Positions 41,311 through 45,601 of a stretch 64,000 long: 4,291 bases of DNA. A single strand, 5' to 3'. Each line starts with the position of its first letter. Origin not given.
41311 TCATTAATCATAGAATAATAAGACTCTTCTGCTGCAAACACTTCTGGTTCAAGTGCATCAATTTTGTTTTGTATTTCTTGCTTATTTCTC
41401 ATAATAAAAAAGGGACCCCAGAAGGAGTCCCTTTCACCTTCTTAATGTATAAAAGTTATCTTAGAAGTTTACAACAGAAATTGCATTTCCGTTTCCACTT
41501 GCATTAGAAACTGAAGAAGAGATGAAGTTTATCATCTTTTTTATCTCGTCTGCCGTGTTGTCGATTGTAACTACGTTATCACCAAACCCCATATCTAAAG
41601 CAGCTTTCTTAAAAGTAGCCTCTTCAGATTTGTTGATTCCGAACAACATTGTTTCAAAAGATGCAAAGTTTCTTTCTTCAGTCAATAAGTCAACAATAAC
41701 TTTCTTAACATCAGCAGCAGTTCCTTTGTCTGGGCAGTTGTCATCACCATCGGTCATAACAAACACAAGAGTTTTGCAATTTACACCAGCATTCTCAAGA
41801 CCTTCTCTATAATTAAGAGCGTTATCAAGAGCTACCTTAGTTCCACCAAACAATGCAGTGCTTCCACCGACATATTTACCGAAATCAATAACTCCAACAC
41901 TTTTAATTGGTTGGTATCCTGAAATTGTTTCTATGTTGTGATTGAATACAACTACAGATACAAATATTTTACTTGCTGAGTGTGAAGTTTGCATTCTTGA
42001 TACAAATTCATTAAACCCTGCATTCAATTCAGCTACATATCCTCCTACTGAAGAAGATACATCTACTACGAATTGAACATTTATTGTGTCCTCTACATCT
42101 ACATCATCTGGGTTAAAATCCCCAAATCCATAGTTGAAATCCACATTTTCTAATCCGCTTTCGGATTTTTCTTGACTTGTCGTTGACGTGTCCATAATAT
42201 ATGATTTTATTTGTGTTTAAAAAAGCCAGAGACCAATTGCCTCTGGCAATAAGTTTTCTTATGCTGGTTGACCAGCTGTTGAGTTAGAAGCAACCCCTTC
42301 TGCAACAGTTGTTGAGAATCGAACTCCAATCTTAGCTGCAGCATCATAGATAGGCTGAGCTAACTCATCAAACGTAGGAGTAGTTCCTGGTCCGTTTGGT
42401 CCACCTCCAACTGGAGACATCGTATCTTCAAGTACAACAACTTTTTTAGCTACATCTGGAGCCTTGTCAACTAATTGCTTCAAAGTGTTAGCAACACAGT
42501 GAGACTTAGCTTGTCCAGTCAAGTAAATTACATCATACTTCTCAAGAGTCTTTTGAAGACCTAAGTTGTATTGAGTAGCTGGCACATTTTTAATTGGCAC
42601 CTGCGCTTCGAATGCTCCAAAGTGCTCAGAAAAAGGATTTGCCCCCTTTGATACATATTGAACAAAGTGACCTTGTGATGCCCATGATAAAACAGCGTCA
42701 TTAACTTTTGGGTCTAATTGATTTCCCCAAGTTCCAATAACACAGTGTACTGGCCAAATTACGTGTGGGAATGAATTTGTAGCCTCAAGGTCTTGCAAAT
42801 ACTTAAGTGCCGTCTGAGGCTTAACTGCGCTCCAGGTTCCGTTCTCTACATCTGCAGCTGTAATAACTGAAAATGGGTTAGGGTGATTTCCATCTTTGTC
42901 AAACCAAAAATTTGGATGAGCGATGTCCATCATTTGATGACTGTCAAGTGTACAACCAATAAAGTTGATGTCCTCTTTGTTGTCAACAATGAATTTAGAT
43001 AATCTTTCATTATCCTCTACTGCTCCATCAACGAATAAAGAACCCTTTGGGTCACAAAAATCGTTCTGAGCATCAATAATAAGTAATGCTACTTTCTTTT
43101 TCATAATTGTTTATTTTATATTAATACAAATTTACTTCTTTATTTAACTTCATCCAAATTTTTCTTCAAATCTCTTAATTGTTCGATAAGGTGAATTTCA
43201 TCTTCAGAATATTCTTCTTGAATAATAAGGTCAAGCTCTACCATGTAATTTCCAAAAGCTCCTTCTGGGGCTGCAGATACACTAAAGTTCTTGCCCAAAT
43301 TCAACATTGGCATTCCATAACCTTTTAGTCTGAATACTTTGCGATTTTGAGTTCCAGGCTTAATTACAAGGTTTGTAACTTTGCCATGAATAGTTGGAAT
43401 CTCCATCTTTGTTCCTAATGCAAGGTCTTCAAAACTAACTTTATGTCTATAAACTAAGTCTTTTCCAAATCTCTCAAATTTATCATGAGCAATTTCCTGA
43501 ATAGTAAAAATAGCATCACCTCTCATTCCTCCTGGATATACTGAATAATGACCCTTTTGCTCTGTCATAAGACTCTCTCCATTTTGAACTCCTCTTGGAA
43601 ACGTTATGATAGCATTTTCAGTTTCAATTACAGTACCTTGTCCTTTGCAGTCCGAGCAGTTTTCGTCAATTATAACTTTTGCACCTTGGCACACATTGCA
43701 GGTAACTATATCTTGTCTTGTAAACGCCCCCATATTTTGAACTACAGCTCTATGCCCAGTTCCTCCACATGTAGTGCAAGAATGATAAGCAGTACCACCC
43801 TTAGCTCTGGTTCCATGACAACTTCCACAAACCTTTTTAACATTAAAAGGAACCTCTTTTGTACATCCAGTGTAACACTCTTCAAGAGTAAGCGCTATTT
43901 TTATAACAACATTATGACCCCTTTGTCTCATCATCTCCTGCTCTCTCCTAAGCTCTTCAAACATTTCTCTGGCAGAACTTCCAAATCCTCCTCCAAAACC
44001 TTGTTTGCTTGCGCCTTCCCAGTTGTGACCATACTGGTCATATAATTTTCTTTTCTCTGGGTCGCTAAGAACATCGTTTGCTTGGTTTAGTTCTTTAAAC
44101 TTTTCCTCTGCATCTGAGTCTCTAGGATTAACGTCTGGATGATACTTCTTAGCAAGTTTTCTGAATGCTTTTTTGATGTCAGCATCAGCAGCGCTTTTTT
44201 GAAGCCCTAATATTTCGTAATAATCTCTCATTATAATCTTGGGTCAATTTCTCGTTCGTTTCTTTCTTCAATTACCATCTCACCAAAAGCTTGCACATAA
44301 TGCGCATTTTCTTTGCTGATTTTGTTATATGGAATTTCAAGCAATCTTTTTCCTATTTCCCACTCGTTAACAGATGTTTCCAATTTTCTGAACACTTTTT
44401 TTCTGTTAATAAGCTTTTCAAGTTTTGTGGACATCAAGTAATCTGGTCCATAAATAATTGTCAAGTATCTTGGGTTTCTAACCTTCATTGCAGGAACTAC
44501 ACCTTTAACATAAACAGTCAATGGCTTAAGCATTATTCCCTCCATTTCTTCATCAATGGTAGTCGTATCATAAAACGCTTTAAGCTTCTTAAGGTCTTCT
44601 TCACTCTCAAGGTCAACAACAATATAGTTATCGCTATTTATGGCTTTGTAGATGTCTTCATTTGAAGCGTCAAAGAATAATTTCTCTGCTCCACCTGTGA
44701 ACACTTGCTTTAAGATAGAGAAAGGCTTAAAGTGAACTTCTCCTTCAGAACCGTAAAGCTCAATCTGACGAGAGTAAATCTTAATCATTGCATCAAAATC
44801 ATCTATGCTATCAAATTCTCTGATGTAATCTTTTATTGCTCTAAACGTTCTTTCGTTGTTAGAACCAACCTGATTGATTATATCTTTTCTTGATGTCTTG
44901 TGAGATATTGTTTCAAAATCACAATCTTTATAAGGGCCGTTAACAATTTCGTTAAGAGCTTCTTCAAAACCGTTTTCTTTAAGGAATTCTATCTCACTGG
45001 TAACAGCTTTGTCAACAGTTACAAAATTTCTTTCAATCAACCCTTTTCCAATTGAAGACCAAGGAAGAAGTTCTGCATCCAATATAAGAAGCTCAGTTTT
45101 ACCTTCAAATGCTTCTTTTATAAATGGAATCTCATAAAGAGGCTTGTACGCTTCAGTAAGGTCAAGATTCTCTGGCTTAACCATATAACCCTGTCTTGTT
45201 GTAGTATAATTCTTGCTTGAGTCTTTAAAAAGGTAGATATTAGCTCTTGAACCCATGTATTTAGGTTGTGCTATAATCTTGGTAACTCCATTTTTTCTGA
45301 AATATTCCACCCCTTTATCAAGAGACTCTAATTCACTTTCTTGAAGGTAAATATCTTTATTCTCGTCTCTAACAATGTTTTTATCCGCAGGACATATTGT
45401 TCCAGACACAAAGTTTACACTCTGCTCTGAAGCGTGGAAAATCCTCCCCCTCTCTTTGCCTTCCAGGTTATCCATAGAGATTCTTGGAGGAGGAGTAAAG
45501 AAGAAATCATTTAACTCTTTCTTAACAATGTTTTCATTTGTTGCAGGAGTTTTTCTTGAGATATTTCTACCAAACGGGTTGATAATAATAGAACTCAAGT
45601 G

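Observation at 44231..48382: Pnkp split through its phosphoesterase active site by an antisense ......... insertion, with the C-half re-equipped with promoter and start codon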

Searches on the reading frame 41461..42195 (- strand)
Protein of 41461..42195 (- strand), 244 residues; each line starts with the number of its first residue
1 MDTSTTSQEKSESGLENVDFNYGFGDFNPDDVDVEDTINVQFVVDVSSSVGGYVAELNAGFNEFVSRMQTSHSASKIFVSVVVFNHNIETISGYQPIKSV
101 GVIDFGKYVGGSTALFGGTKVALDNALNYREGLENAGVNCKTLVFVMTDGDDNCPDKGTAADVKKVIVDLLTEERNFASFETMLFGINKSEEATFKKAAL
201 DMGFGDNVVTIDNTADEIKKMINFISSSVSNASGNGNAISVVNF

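Call 38: search_protein_families(library=pfam, proteins=[window:41461-42195:-], max_evalue=0.001)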
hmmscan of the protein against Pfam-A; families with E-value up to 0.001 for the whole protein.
window:41461-42195:- (244 aa): 1 family
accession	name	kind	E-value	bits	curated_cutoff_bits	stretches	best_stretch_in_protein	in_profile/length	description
PF00092.34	VWA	-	4.1e-07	30.8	23.8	1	39-213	1-164/174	von Willebrand factor type A domain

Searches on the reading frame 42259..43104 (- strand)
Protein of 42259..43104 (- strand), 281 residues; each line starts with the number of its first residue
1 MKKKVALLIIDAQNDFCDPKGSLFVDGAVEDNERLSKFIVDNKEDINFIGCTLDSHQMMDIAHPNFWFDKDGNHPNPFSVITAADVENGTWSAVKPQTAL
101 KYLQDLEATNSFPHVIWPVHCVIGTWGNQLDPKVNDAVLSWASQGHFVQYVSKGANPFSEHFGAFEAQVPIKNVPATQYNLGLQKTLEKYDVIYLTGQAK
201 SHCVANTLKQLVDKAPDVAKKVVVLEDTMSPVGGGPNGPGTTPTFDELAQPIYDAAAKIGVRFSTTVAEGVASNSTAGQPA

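Call 38: search_protein_families(library=pfam, proteins=[window:42259-43104:-], max_evalue=0.001)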
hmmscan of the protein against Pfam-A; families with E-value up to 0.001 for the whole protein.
window:42259-43104:- (281 aa): 1 family
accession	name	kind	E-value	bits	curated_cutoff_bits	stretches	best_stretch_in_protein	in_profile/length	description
PF00857.26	Isochorismatase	-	6.6e-05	23.5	27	0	6-214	2-137/175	Isochorismatase domain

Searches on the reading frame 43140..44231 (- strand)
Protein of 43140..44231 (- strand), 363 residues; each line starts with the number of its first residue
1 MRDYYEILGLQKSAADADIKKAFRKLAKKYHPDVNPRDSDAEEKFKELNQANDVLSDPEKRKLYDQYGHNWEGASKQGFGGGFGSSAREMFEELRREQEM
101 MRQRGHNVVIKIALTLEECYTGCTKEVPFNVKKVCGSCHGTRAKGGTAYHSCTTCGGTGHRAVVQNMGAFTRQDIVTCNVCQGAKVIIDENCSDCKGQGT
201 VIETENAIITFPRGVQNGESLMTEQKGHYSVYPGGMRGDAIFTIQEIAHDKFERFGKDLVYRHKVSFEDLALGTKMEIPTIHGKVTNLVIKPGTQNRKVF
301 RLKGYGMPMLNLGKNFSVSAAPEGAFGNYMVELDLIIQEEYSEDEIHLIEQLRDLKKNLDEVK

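Call 3: search_protein_families(library=pfam, proteins=[window:43140-44231:-], max_evalue=0.01)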
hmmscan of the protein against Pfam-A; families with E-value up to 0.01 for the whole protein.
window:43140-44231:- (363 aa): 3 families
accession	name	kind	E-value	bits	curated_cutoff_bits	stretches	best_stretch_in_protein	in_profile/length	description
PF01556.23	DnaJ_C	-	1.4e-30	106.8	26.6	1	109-313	2-137/152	DnaJ C terminal domain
PF00226.36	DnaJ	-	7.5e-27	93.7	27.8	1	3-65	1-63/63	DnaJ domain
PF00684.25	DnaJ_CXXCXGXG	-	2.8e-11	43.9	32.7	1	135-199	1-65/65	DnaJ central domain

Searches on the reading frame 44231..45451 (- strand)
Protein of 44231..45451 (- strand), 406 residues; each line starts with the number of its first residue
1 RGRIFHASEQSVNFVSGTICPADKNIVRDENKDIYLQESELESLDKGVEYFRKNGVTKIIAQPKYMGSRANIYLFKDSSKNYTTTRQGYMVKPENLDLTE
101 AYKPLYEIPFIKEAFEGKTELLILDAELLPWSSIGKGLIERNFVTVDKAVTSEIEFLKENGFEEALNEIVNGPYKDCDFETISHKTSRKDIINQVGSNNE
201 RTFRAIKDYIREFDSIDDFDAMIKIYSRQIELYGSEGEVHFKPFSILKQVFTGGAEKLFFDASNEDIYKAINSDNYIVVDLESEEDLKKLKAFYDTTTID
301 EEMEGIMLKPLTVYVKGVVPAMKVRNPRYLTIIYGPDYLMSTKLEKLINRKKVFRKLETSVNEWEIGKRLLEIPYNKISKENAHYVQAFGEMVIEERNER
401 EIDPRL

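Call 67: search_solved_structures(query=window:44231-45451:-, max_evalue=0.001, show_alignments=1)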
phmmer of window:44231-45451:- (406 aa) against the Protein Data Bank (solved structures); distinct sequences matched with E-value up to 0.001: 6.
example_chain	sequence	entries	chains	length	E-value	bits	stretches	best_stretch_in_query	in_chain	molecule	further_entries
4xrp_B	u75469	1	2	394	4.9e-54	187.4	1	10-406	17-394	Rnl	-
4xru_B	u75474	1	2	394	7e-54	186.9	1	10-406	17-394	Rnl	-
3ty9_A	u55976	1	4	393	1.5e-19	73.9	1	38-405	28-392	Polynucleotide 2',3'-cyclic phosphate phosphodiesterase / polynucleotide 5'-hydroxyl-kinas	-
3ty8_A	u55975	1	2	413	1.8e-19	73.6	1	38-405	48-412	Polynucleotide 2',3'-cyclic phosphate phosphodiesterase / polynucleotide 5'-hydroxyl-kinas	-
4drf_A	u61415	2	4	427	2.1e-19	73.4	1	38-405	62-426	Metallophosphoesterase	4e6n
3ty5_A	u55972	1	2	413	6.6e-19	71.8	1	38-405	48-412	Polynucleotide 2',3'-cyclic phosphate phosphodiesterase / polynucleotide 5'-hydroxyl-kinas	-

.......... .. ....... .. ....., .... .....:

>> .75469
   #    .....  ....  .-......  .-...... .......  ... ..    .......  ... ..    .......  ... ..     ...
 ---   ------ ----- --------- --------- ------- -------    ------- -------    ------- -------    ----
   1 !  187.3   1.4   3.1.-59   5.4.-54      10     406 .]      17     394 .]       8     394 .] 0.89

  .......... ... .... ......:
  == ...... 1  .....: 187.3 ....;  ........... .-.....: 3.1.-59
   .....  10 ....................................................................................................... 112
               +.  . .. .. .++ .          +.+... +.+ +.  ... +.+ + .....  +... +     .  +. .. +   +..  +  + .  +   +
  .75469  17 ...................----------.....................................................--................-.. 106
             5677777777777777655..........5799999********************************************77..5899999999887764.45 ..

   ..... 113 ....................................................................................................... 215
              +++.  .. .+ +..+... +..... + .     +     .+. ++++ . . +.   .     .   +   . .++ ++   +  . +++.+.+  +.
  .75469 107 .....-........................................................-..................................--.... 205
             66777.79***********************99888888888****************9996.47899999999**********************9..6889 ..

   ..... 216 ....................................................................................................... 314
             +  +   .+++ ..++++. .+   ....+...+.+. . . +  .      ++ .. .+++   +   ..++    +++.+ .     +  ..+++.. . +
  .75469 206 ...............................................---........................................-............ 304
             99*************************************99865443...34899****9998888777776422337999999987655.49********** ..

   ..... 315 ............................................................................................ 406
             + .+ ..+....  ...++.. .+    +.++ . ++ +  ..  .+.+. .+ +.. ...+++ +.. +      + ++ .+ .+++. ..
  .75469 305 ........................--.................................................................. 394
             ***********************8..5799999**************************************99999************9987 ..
